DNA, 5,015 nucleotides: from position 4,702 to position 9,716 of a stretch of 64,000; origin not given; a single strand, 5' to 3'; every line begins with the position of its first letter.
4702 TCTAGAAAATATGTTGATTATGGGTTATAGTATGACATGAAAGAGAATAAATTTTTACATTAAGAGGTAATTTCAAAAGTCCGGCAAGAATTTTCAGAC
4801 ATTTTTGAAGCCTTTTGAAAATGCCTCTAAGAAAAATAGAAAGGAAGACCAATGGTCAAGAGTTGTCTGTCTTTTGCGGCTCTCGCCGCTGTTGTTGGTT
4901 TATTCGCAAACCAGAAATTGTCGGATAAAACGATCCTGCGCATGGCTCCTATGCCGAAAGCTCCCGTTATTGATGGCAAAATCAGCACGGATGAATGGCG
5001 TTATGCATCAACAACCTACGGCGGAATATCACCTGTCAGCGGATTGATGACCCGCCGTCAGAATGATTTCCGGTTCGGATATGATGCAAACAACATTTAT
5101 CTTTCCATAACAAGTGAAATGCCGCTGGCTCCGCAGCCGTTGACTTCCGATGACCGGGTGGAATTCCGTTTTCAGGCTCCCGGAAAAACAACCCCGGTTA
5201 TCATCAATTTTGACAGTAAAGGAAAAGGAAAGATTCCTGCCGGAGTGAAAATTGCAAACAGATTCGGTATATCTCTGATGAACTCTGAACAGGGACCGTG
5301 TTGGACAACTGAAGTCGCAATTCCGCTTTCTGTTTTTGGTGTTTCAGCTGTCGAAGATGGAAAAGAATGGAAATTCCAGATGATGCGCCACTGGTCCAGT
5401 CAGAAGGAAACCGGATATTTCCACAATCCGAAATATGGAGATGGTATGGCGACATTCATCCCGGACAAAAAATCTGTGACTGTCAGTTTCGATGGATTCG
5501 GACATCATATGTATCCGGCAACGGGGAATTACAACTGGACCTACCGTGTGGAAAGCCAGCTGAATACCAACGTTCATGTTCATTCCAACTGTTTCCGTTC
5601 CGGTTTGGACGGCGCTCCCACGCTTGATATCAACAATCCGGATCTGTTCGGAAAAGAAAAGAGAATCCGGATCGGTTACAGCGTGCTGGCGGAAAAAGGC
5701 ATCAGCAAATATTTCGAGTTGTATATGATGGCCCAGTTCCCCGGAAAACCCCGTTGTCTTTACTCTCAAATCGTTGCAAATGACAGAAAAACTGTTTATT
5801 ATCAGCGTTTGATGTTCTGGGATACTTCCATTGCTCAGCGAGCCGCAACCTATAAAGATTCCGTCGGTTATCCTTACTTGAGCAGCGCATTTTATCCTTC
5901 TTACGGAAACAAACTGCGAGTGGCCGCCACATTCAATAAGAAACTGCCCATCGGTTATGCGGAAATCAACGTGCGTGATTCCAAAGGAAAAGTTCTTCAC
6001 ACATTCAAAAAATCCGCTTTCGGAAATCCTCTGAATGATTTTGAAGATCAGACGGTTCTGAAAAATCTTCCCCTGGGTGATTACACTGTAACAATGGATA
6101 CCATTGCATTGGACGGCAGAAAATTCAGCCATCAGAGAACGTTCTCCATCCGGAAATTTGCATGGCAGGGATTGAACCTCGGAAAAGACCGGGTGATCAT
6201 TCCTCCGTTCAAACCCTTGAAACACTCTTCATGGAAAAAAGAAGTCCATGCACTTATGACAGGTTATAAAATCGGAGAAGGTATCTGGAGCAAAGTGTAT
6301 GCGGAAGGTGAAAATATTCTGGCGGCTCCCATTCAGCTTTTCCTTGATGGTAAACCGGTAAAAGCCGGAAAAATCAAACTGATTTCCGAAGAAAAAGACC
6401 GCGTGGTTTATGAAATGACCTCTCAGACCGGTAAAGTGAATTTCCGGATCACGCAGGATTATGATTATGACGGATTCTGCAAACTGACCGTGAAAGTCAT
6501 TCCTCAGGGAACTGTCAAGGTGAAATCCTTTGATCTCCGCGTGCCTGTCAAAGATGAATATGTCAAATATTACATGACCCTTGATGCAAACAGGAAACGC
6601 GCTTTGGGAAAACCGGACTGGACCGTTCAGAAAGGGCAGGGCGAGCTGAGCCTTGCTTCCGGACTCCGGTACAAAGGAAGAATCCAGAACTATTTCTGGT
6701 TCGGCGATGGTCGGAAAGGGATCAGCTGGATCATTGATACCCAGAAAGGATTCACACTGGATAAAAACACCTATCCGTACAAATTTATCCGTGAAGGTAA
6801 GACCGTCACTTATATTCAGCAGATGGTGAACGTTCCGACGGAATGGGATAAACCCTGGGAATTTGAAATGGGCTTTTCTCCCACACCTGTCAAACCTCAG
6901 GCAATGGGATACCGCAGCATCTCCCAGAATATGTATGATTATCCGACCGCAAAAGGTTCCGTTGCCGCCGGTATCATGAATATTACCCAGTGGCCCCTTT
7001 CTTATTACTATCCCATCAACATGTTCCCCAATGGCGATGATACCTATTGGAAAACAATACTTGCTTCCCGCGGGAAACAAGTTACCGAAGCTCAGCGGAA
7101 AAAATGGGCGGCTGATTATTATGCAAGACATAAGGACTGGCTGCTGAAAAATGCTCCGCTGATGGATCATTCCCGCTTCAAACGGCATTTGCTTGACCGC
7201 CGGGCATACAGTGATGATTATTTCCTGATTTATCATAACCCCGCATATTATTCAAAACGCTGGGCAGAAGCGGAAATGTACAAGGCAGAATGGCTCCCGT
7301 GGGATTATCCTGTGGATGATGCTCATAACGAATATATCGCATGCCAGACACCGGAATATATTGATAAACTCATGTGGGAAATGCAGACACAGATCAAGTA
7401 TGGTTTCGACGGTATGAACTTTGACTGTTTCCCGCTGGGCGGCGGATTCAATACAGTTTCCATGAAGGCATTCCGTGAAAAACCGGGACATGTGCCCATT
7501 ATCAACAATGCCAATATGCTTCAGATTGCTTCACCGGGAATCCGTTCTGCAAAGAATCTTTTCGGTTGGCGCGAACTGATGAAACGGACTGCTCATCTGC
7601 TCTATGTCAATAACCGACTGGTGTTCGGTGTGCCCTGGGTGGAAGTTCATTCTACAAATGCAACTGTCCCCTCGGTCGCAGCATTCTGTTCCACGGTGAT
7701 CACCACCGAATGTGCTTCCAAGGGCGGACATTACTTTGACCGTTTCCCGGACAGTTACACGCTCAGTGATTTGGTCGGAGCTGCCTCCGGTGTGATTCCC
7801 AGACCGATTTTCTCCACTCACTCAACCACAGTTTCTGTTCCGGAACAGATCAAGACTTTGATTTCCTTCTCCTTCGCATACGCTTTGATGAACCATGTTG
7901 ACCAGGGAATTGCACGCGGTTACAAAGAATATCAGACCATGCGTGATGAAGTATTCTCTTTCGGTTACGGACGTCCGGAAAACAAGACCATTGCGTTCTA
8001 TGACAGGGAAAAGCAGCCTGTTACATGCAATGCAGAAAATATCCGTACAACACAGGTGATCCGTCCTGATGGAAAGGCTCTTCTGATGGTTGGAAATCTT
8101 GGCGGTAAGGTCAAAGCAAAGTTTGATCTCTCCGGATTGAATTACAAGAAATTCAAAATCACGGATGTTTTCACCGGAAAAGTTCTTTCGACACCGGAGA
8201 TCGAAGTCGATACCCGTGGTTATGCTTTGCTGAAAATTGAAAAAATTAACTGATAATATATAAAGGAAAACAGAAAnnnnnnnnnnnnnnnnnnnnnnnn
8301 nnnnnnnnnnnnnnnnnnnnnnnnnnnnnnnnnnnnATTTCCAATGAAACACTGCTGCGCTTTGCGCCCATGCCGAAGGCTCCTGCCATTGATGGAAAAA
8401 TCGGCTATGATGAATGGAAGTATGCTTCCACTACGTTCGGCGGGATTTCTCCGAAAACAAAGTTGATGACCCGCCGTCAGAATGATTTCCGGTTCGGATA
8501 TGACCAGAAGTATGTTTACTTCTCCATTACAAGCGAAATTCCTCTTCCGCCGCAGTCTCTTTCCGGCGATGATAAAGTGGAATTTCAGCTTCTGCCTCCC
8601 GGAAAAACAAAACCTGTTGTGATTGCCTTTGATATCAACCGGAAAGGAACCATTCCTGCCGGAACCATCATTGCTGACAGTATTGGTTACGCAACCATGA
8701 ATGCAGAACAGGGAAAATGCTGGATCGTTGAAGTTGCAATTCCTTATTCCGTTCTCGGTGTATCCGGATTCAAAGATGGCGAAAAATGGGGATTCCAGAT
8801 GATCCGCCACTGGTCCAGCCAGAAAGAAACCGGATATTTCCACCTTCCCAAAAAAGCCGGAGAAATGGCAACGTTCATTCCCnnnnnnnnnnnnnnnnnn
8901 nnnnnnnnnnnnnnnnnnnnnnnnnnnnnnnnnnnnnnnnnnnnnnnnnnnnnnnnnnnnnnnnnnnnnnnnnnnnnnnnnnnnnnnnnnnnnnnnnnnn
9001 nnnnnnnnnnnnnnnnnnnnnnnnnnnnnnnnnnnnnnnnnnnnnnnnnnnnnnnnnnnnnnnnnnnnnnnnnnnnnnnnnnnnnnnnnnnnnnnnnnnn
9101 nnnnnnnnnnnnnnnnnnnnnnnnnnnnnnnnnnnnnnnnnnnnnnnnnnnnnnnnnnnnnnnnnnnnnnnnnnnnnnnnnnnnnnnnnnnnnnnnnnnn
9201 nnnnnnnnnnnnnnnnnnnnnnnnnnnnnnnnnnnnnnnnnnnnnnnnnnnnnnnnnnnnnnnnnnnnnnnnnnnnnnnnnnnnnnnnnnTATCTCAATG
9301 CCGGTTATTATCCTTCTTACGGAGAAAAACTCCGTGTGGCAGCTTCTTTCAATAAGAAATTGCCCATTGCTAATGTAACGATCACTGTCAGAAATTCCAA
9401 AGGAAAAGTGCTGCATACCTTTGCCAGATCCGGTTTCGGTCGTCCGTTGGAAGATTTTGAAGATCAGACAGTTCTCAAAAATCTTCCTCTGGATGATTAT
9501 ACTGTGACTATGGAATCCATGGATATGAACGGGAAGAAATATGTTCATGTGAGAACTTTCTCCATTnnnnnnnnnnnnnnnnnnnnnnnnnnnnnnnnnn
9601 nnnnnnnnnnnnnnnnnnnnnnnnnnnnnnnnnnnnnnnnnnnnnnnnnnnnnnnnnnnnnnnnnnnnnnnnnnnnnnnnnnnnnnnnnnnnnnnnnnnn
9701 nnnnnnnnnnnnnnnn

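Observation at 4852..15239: Tandem triplication of ~1130-aa secreted CBM9-like proteins with an unassigned C-terminal ~900 aa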

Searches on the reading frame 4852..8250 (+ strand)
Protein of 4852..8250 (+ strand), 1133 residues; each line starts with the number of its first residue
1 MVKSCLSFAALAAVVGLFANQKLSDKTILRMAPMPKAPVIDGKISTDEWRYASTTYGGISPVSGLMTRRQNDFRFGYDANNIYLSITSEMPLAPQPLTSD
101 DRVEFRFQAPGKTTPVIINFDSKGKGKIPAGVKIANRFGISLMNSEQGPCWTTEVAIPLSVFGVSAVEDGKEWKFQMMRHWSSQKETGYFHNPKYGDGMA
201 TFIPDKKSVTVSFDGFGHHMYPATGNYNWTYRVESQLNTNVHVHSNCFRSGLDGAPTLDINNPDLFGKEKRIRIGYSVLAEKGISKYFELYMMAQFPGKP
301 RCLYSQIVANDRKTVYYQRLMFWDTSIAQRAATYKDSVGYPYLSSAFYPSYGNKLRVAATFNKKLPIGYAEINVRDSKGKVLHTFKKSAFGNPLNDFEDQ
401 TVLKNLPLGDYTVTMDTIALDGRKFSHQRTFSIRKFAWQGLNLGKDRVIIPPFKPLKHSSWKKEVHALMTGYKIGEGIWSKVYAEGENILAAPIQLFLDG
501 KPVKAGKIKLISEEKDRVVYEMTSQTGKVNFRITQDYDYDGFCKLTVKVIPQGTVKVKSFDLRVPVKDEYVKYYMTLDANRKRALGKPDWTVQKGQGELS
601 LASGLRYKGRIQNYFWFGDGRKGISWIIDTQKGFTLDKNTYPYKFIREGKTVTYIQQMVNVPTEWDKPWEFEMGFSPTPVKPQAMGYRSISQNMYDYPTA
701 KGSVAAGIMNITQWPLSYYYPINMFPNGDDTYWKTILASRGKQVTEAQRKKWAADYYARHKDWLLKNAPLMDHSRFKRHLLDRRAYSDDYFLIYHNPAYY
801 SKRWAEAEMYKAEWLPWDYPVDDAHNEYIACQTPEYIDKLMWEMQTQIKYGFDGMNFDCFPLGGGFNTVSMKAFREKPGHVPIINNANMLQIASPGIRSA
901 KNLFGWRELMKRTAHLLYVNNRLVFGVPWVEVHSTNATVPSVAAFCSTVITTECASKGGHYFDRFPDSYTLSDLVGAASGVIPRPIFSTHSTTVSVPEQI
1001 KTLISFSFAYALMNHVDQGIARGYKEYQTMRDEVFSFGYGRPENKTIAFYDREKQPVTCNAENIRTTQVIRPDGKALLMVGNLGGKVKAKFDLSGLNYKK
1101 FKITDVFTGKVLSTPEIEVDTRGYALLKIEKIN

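Call 6: search_protein_families(library=pfam, proteins=[window:4852-8250:+], max_evalue=1)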
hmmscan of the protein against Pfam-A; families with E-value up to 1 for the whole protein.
window:4852-8250:+ (1133 aa): 3 families
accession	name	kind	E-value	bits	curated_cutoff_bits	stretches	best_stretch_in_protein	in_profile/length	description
PF19543.5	GH123_N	-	2.5e-11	42.6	22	1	436-643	324-533/969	Glycoside hydrolase 123, N-terminal domain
PF04234.18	CopC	-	0.028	15.9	23.3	1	356-433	21-92/92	CopC domain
PF11974.14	bMG3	-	0.17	12.3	34.9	0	488-534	13-59/103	Bacterial alpha-2-macroglobulin MG3 domain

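Call 7: search_protein_families(library=ncbifam, proteins=[window:4852-8250:+], max_evalue=1)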
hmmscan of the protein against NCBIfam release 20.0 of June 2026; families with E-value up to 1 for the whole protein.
window:4852-8250:+ (1133 aa): 1 family
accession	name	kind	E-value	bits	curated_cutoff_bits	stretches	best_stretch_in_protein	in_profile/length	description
NF058648.1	ECF_sub_HI1622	equivalog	0.031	14.3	100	0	482-536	20-72/180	NikL family nickel/cobalt ECF transporter subunit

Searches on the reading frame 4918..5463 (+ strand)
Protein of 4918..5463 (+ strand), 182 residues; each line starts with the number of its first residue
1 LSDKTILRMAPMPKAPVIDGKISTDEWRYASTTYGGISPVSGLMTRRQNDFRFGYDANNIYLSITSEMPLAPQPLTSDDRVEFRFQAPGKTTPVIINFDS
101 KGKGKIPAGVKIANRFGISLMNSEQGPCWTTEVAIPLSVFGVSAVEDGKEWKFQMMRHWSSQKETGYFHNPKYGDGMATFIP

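Call 88: search_protein_families(library=pfam, proteins=[window:4918-5463:+], max_evalue=10)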
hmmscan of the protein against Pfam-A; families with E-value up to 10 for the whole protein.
window:4918-5463:+ (182 aa): 0 families

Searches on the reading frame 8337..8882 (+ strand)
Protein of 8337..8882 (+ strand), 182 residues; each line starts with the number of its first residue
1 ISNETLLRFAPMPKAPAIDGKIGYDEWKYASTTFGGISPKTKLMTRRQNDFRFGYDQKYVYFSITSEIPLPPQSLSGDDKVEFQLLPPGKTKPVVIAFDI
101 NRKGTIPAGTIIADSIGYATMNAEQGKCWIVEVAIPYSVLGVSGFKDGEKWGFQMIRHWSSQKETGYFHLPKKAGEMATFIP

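Call 88: search_protein_families(library=pfam, proteins=[window:8337-8882:+], max_evalue=10)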
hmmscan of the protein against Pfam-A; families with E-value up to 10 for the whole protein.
window:8337-8882:+ (182 aa): 0 families

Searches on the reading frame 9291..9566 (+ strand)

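Call 88: search_protein_families(library=pfam, proteins=[window:9291-9566:+], max_evalue=10)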
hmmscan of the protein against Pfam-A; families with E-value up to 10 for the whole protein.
window:9291-9566:+ (92 aa): 3 families
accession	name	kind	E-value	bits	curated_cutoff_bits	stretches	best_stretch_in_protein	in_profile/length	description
PF06703.16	SPC25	-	0.17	12.1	24.3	1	7-40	90-125/159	Microsomal signal peptidase 25 kDa subunit (SPC25)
PF13860.13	FlgD_ig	-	0.19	12.1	27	1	21-43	17-39/79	FlgD Ig-like domain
PF11974.14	bMG3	-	0.21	12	34.9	1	16-43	17-45/103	Bacterial alpha-2-macroglobulin MG3 domain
